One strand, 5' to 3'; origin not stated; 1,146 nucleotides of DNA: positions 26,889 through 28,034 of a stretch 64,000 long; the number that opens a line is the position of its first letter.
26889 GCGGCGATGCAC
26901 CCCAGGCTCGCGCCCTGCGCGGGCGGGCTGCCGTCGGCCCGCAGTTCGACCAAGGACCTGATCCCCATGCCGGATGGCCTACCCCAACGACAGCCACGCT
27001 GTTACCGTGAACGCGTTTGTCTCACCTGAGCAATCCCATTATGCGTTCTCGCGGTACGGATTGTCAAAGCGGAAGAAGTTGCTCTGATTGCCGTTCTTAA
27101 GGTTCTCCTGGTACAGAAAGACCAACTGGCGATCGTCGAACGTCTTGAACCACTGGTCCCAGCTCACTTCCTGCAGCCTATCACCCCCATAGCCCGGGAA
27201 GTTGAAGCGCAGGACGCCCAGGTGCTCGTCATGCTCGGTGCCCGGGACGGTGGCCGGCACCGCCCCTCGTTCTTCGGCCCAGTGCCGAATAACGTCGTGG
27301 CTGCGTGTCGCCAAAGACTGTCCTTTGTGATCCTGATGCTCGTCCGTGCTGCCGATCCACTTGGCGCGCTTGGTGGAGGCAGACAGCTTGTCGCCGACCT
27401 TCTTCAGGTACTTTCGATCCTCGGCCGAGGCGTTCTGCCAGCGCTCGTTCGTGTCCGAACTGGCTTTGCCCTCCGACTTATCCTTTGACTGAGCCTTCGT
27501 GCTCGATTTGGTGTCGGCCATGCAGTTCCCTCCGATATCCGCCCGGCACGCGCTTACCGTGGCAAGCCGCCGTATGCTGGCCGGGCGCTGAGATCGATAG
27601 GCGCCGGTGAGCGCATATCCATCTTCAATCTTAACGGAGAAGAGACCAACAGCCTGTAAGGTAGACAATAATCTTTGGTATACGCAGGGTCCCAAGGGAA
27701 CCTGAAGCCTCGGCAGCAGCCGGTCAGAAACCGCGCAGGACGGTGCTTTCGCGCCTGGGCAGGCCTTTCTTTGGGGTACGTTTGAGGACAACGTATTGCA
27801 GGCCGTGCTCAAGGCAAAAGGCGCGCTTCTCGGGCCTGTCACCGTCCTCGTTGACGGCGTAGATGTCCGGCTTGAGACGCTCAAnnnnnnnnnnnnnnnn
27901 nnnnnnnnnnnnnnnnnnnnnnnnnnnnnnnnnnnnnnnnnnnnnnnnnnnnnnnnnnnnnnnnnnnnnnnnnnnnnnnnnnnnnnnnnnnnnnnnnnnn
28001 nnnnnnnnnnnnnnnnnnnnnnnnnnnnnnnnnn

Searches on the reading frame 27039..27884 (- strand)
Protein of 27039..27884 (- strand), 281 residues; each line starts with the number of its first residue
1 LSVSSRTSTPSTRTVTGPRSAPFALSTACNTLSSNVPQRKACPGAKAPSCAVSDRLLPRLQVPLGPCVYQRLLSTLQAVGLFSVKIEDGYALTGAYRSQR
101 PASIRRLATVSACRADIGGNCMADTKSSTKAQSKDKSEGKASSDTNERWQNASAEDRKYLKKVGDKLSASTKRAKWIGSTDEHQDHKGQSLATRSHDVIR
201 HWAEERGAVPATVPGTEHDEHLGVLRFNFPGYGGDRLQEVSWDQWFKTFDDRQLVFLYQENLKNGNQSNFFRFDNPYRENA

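Call 5: search_protein_families(library=pfam, proteins=[window:27039-27884:-], max_evalue=0.1)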
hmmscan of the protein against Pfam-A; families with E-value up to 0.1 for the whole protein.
window:27039-27884:- (281 aa): 0 families

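Call 6: search_protein_families(library=ncbifam, proteins=[window:27039-27884:-], max_evalue=0.1)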
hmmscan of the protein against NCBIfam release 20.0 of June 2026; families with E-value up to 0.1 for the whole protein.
window:27039-27884:- (281 aa): 1 family
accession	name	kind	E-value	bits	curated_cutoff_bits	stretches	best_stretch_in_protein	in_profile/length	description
NF033519.0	transpos_ISAzo13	equivalog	0.026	13.6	200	1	120-200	125-207/387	ISAzo13 family transposase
